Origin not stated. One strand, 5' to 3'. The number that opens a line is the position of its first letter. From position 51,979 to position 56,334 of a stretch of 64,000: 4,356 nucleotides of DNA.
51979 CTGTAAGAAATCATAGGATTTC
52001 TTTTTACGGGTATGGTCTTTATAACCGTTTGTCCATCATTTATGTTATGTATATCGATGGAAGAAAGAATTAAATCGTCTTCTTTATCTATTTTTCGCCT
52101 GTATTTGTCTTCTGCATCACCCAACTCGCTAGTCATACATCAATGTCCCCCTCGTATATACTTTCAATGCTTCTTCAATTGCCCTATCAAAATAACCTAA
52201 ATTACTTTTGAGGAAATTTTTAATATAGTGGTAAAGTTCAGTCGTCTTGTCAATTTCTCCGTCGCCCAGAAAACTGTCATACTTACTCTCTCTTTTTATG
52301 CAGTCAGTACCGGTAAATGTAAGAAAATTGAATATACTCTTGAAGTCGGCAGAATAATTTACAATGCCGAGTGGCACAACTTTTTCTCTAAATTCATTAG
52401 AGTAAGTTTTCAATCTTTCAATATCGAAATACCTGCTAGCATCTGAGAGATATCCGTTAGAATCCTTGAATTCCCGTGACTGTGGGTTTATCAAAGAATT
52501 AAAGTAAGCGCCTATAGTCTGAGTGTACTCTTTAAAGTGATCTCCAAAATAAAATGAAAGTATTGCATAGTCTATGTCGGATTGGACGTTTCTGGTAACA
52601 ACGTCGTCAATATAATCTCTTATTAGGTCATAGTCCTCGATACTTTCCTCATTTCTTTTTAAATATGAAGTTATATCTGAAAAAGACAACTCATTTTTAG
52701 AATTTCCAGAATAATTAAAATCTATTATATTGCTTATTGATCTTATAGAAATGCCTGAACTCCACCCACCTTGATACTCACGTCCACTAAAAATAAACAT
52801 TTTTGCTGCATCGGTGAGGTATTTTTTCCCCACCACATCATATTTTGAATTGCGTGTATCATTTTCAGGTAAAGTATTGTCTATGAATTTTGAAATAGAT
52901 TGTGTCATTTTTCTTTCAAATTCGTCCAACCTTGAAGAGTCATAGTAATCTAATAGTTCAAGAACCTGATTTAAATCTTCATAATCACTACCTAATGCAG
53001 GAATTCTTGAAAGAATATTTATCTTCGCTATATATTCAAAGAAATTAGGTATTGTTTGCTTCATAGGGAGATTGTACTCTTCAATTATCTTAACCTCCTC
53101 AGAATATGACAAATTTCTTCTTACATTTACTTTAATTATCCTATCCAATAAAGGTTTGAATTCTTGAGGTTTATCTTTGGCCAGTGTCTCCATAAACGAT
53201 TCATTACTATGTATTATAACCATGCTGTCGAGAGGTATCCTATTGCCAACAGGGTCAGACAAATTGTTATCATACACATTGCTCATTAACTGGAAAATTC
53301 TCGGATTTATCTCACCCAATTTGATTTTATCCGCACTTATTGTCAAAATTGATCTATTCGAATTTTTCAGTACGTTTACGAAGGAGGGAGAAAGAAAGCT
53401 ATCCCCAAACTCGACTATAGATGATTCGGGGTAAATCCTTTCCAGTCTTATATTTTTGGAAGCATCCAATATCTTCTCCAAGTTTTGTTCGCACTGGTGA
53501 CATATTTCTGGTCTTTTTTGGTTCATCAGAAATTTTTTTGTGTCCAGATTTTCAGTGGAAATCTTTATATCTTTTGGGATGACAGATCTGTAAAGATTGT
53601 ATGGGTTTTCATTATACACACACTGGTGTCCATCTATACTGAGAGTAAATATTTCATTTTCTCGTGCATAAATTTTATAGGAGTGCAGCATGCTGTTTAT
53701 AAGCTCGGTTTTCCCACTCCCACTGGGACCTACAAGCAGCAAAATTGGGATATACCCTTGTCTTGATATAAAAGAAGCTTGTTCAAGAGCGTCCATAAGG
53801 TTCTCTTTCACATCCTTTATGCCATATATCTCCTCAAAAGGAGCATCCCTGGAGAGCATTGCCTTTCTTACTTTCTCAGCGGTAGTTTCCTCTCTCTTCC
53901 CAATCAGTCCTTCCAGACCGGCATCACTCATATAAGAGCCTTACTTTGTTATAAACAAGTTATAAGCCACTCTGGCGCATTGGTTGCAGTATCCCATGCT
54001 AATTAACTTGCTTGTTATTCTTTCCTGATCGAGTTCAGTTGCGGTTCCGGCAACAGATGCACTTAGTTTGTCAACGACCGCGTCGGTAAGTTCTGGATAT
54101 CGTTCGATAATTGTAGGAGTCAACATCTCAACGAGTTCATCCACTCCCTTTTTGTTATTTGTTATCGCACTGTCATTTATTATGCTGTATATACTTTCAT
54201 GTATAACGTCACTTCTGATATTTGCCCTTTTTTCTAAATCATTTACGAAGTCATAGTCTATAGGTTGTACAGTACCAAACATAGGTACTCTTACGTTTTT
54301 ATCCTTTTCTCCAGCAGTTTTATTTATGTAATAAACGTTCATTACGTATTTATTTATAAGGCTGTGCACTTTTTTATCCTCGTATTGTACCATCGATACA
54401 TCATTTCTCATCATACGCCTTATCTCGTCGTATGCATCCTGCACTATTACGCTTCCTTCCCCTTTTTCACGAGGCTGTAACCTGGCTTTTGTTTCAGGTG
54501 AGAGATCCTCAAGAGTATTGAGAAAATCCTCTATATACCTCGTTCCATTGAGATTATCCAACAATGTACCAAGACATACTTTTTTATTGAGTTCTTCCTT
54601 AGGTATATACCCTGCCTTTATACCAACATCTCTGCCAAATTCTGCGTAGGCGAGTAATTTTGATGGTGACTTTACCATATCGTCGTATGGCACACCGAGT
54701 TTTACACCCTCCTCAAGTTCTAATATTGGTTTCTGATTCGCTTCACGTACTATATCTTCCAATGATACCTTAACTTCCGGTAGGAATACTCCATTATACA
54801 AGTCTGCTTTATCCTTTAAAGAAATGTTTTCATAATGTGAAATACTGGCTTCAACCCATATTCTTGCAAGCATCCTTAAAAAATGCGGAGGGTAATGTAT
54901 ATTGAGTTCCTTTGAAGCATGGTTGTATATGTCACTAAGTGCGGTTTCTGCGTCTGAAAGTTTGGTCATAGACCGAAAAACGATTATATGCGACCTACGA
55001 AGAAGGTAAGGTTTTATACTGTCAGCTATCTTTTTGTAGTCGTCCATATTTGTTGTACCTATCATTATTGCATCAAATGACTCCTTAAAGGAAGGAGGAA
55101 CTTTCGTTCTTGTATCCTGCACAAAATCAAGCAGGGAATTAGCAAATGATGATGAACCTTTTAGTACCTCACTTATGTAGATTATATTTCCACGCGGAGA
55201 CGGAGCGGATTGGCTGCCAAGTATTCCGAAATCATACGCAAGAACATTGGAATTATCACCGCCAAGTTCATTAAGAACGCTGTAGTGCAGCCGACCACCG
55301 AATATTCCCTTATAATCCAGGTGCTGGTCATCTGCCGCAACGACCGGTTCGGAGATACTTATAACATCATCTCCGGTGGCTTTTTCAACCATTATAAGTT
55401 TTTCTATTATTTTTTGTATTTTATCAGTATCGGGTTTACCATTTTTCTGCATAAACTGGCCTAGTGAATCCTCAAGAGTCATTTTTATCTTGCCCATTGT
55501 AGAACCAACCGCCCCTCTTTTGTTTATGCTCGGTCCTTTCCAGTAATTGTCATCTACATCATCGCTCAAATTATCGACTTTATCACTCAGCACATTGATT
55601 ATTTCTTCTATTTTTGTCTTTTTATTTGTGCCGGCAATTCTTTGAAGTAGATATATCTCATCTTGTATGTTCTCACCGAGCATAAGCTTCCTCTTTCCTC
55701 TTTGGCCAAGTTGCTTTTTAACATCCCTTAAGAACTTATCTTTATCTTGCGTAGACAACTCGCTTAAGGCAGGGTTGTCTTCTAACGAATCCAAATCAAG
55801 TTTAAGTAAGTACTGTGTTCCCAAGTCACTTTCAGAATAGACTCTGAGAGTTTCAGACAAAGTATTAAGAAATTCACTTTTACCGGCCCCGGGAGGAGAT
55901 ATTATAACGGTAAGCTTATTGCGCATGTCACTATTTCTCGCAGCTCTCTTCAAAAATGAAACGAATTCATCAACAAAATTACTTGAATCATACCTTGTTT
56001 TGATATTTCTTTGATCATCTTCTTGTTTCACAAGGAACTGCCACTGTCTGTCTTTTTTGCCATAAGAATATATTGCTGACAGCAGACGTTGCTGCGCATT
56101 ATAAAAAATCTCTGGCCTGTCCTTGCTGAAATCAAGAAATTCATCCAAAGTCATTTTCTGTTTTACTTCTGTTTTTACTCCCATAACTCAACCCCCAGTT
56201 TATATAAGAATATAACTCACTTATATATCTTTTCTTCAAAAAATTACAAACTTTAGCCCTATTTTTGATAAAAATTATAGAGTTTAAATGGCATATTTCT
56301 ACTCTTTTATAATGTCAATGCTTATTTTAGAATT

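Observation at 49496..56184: Four-gene prkA / divergent prkA-like / yeaH(vWA) / spoVR operon in an AT-rich non-halophile-looking archaeon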

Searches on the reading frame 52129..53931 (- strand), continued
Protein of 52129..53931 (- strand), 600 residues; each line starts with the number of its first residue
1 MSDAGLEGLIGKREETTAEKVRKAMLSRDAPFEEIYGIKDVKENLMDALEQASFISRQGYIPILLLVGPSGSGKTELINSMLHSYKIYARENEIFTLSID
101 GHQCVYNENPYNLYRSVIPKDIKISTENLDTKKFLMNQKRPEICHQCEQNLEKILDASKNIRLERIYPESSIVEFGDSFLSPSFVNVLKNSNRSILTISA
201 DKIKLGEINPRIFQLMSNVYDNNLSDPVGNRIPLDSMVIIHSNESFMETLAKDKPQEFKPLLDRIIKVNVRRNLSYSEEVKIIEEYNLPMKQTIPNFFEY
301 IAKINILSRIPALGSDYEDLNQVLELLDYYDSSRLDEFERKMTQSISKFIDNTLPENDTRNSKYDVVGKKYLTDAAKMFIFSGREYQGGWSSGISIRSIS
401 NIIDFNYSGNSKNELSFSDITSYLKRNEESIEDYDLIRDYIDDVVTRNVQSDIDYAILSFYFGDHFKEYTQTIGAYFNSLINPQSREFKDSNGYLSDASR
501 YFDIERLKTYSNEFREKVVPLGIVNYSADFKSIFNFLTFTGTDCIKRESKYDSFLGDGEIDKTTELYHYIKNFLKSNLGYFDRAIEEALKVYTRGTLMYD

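Call 91: find_related_loci(query=A7, collection=metagenome_contigs, flank=6000)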
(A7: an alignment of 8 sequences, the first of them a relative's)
Query A7 (682 aa) in metagenome_contigs; peptide patterns used: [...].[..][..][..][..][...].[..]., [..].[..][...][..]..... (x = any residue, [..] = any of these).
85 stretches matched a pattern; 9 encode a relative of the query (tblastn E <= 1e-3); 9 distinct loci.
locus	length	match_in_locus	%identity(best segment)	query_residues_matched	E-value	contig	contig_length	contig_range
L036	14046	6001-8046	100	1-682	0e+0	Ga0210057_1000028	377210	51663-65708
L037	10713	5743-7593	35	52-673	2e-114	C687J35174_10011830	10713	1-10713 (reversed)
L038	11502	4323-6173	35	52-673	2e-114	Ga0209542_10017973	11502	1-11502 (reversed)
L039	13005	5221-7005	34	52-682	9e-111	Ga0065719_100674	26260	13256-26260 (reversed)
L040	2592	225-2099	32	21-673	3e-113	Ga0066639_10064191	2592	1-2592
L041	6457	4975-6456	35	12-556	3e-89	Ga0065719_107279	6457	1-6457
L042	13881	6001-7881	36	24-673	9e-122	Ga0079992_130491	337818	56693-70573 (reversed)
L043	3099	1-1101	32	303-682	9e-60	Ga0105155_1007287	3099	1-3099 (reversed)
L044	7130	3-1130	30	293-682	7e-58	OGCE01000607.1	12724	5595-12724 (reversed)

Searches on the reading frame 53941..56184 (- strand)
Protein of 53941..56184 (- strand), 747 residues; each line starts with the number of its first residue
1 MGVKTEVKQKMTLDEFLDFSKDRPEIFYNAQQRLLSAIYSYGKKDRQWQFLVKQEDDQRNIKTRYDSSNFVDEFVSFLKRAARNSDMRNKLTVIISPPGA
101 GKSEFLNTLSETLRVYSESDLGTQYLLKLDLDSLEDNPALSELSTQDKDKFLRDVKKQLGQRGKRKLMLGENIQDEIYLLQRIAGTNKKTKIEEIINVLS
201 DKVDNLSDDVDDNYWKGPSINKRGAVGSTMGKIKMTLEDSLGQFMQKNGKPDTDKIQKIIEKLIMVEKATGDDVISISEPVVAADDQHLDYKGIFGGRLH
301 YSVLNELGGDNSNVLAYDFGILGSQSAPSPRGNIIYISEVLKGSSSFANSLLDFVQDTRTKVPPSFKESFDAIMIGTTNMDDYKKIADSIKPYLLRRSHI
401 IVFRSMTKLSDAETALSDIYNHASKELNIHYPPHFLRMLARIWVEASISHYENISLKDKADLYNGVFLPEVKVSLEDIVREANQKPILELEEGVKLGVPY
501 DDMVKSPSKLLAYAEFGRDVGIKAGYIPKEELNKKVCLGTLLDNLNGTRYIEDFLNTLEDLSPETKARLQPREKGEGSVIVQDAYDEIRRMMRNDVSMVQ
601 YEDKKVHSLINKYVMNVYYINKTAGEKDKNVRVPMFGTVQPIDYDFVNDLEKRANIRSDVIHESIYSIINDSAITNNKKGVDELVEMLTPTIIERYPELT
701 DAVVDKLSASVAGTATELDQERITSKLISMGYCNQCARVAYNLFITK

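Call 3: search_protein_families(library=pfam, proteins=[window:53941-56184:-], max_evalue=0.01)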
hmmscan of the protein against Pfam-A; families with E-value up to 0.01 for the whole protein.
window:53941-56184:- (747 aa): 2 families
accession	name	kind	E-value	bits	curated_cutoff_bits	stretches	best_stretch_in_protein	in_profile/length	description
PF08298.17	AAA_PrkA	-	3.4e-08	33.4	25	1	11-116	1-112/358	PrkA AAA domain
PF06798.17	PrkA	-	1.6e-05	25.2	25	1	554-740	66-252/255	PrkA serine protein kinase C-terminal domain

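Call 4: search_protein_families(library=ncbifam, proteins=[window:53941-56184:-], max_evalue=0.01)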
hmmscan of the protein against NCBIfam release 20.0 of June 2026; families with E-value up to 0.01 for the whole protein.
window:53941-56184:- (747 aa): 1 family
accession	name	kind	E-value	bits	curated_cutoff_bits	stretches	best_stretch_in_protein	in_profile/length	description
NF011999.0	PRK15455.1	equivalog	3.1e-08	32.7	576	1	6-112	14-126/644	PrkA family serine protein kinase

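Call 12: search_solved_structures(query=window:53941-56184:-, max_evalue=1)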
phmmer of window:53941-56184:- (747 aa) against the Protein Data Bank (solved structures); distinct sequences matched with E-value up to 1: 2.
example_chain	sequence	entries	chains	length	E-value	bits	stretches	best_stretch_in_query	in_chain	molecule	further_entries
9xip_A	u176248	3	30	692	1.9e-07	33.4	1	285-483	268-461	Serine protein kinase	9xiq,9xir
3fd2_A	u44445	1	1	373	0.048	15.5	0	137-176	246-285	Site-specific DNA endonuclease I-MsoI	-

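Call 17: search_solved_structures(query=window:53941-56184:-, max_evalue=0.001, show_alignments=1)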
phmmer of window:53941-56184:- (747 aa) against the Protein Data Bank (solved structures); distinct sequences matched with E-value up to 0.001: 1.
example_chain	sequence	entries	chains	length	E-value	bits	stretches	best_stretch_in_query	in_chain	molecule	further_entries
9xip_A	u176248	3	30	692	1.9e-07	33.4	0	285-483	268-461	Serine protein kinase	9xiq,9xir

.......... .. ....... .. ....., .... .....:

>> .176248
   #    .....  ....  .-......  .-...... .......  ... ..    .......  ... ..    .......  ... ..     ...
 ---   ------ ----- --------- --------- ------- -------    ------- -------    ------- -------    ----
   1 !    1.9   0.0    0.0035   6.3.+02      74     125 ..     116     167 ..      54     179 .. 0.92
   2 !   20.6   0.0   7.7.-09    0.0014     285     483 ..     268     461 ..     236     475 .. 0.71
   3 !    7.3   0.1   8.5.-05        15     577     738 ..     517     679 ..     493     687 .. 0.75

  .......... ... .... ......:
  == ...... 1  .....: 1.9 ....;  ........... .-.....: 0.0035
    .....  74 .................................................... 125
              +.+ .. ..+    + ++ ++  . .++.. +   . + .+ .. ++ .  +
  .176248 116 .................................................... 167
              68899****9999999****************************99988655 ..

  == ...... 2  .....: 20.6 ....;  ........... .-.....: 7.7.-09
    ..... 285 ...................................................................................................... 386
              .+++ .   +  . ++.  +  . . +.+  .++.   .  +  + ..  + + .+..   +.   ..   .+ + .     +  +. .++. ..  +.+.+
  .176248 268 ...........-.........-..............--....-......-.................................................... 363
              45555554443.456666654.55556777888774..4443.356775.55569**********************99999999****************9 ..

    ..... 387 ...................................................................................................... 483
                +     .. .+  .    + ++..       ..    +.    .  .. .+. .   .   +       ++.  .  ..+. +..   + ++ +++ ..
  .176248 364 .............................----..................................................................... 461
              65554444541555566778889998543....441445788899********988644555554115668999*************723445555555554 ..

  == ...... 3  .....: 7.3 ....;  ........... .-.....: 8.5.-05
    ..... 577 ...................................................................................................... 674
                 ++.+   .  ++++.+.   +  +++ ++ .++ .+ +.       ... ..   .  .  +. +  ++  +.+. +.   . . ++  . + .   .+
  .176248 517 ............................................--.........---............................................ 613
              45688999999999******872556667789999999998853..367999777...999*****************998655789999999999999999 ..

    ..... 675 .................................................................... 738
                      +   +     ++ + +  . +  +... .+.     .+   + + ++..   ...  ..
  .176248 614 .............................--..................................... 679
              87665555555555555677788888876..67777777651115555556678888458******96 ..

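Call 21: find_homologous_proteins(query=window:53941-56184:-)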
Query window:53941-56184:- (747 aa): 19 proteins with E <= 0.001 among 8000 candidates.
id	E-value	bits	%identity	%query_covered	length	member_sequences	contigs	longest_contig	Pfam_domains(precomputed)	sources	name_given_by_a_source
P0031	0.0e+0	1319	78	100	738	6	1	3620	PF08298.18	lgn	-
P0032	0.0e+0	1319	79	100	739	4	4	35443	PF06798.18,PF08298.18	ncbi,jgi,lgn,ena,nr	ncbi:hypothetical protein M1137_00565 [Candidatus Parvarchaeota archaeon]|jgi:predicted Ser/Thr prot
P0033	0.0e+0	1319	80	99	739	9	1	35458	PF06798.18,PF08298.18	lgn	-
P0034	0.0e+0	1316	79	100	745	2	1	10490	PF08298.18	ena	-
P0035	0.0e+0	1316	79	100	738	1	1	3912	PF06798.18,PF08298.18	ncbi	ncbi:MAG: hypothetical protein QXL94_05280 [Candidatus Parvarchaeum sp.]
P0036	0.0e+0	1315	79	100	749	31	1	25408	PF06798.18,PF08298.18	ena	-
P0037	0.0e+0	1309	79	100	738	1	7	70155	PF06798.18,PF08298.18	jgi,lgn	jgi:predicted Ser/Thr protein kinase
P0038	0.0e+0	1295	79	100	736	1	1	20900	PF08298.18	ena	-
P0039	0.0e+0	1287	76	99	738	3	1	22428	PF08298.18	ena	-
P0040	0.0e+0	1273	77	100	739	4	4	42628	PF06798.18,PF08298.18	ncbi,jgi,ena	jgi:predicted Ser/Thr protein kinase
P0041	0.0e+0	1258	76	100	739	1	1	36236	PF06798.18,PF08298.18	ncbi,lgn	-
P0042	0.0e+0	1239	74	100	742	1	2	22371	PF08298.18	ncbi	-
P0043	0.0e+0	1237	75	100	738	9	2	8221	PF08298.18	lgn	-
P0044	0.0e+0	1230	73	100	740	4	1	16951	PF06798.18,PF08298.18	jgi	jgi:predicted Ser/Thr protein kinase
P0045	0.0e+0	1195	72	100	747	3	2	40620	PF06798.18,PF08298.18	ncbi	ncbi:MAG: hypothetical protein QXU98_01065 [Candidatus Parvarchaeota archaeon]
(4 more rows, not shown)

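Call 45: search_dna_similar(query=window:53941-56184:-, collection=plasmids, mode=protein, max_rows=30, max_evalue=0.001)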
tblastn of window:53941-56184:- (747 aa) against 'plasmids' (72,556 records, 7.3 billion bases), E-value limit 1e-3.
Records with a match: 2; places in all: 2; records where one place covers at least 80% of the query: 0.
Best place of each record, by identity: <60% 2.
By first word of the organism name: Priestia 1; Pontibacillus 1.
By predicted mobility (MOB-suite, as given by PLSDB): non-mobilizable 2.
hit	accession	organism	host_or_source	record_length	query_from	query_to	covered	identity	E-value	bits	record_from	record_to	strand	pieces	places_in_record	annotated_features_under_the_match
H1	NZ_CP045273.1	Priestia megaterium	pure culture,Paper surface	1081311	4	128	17%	26.2%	2e-5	56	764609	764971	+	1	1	none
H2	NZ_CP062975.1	Pontibacillus sp. ALD_SL1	mangrove mud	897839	10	127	16%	25.2%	4e-4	52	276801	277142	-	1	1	hypothetical protein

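Call 55: predict_structure(alignment_id=A3)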
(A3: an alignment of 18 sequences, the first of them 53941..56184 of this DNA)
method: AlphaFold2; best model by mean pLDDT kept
length: 747 residues; sequences in the alignment: 18
mean_pLDDT: 64.5   pTM: 0.46
mean pLDDT of the five models: 64.5, 63.9, 63.6, 62.6, 59.2
residues with pLDDT >= 90: 4; 70-90: 371; 50-70: 174; < 50: 198
segments of 3 or more residues with pLDDT < 50: 1-7, 51-67, 89-103, 207-210, 224-226, 271-380, 389-406, 482-495, 712-716
pLDDT, mean of each block of 10 residues (from residue 1): 43 81 76 71 57 37 43 61 54 35 51 61 77 84 86 85 67 76 79 84 58 68 58 85 84 85 80 40 31 30 26 26 25 33 36 44 36 41 50 38 51 70 77 84 75 75 65 61 40 50 70 85 82 84 76 75 68 72 84 77 76 88 63 78 85 76 80 72 80 72 71 53 82 86 74
secondary structure, 60 per line:
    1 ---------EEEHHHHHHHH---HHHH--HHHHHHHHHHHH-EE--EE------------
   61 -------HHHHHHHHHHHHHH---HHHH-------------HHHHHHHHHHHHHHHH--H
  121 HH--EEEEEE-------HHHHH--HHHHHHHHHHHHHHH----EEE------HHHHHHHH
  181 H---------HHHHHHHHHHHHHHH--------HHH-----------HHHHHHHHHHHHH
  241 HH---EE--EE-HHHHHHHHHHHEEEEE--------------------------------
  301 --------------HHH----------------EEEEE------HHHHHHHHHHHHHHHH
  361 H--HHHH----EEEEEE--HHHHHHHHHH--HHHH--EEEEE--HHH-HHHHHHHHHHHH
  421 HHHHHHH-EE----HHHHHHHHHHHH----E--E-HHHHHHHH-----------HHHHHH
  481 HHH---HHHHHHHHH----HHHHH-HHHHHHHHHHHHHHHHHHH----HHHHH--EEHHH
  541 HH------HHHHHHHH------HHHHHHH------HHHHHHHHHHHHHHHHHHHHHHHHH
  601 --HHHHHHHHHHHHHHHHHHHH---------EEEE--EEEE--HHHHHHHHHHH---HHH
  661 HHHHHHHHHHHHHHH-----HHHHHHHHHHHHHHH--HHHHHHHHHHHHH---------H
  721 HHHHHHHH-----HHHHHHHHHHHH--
elements in order (helices of 4 or more, strands of 3 or more residues): E10-12 H13-20 H24-27 H30-41 H68-81 H85-88 H102-117 E125-130 H138-142 H145-159 E164-166 H173-181 H191-205 H228-242 H253-263 E264-268 E334-338 H345-361 H364-367 E372-377 H380-389 H392-395 E398-402 H409-427 H435-446 H456-463 H475-483 H487-495 H500-504 H506-524 H529-533 H538-542 H549-556 H563-569 H576-600 H603-622 E632-635 E638-641 H644-654 H658-675 H681-695 H698-710 H720-728 H734-745

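Call 78: search_protein_families(library=padloc, proteins=[window:53941-56184:-], max_evalue=0.01)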
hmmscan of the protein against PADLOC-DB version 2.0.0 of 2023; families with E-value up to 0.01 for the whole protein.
window:53941-56184:- (747 aa): 1 family
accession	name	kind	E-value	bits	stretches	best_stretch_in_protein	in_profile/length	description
PDLC04140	mad8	-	0.0039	14.8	1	88-114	26-52/314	mads_8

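Call 83: fold_search(model_id=the predicted structure, library=pdb)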
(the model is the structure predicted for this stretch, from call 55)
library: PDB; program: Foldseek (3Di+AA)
matches with E <= 10: 249; with E <= 0.001: 0
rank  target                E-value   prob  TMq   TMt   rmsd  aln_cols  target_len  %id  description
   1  8val_B                1.9e-01  0.14  0.08  0.12  21.6       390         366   11  Structure of the E. coli clamp loader bound to the beta clamp in a Open-DNAp/t conformation (released 2024-03-27)
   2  8vaq_C                4.3e-01  0.12  0.09  0.14  20.5       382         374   15  Structure of the E. coli clamp loader bound to the beta clamp in a Closed-DNA1 conformation (released 2024-03-27)
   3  8gj1_B                4.9e-01  0.10  0.08  0.13  22.7       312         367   13  E. coli clamp loader with open clamp on primed template DNA (form 2) (released 2024-03-27)
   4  8giz_B                5.1e-01  0.08  0.08  0.11  21.8       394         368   11  E. coli clamp loader with open clamp (released 2024-03-27)
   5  8gj0_D                6.4e-01  0.09  0.06  0.11  21.8       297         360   13  E. coli clamp loader with open clamp on primed template DNA (form 1) (released 2024-03-27)
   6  9dx5_B                7.2e-01  0.09  0.09  0.17  18.7       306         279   11  EcRuvB T102R hexamer assembly (released 2026-01-21)
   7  8giy_C                7.6e-01  0.07  0.08  0.12  21.0       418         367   11  E. coli clamp loader with closed clamp (released 2024-03-27)
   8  8sb9                  7.6e-01  0.04  0.07  0.05  33.4       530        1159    9  CryoEM structure of P-Glycoprotein in inward facing 1 state under continuous turnover conditions with vinblastine (released 2025-04-23)
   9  9rai_b                8.6e-01  0.05  0.09  0.09  29.3       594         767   12  Structure of the S.aureus MecA/ClpC/ClpP degradation system (released 2025-09-10)
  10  7nmq                  9.0e-01  0.06  0.08  0.12  21.8       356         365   15  Bacillus cereus HblL1 toxin component (released 2021-04-07)
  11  9unw_C                9.4e-01  0.08  0.07  0.15  19.9       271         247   14  mouse PDCD5-TRiC complex (released 2026-03-25)
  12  3glh_D                9.4e-01  0.06  0.08  0.13  22.7       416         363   11  Crystal Structure of the E. coli clamp loader bound to Psi Peptide (released 2009-05-26)
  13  8wx1                  9.4e-01  0.05  0.08  0.11  25.9       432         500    9  Cryo-EM structure of mouse SLC15A3 (outward-facing open) (released 2024-10-30)
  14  7l2h_A                9.8e-01  0.13  0.11  0.14  16.2       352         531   10  Cryo-EM structure of unliganded full-length TRPV1 at neutral pH (released 2021-09-22)
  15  9irb_A                9.8e-01  0.06  0.08  0.11  25.1       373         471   14  CryoEM structure of hSLC15A4+Fab107 (released 2025-08-20)
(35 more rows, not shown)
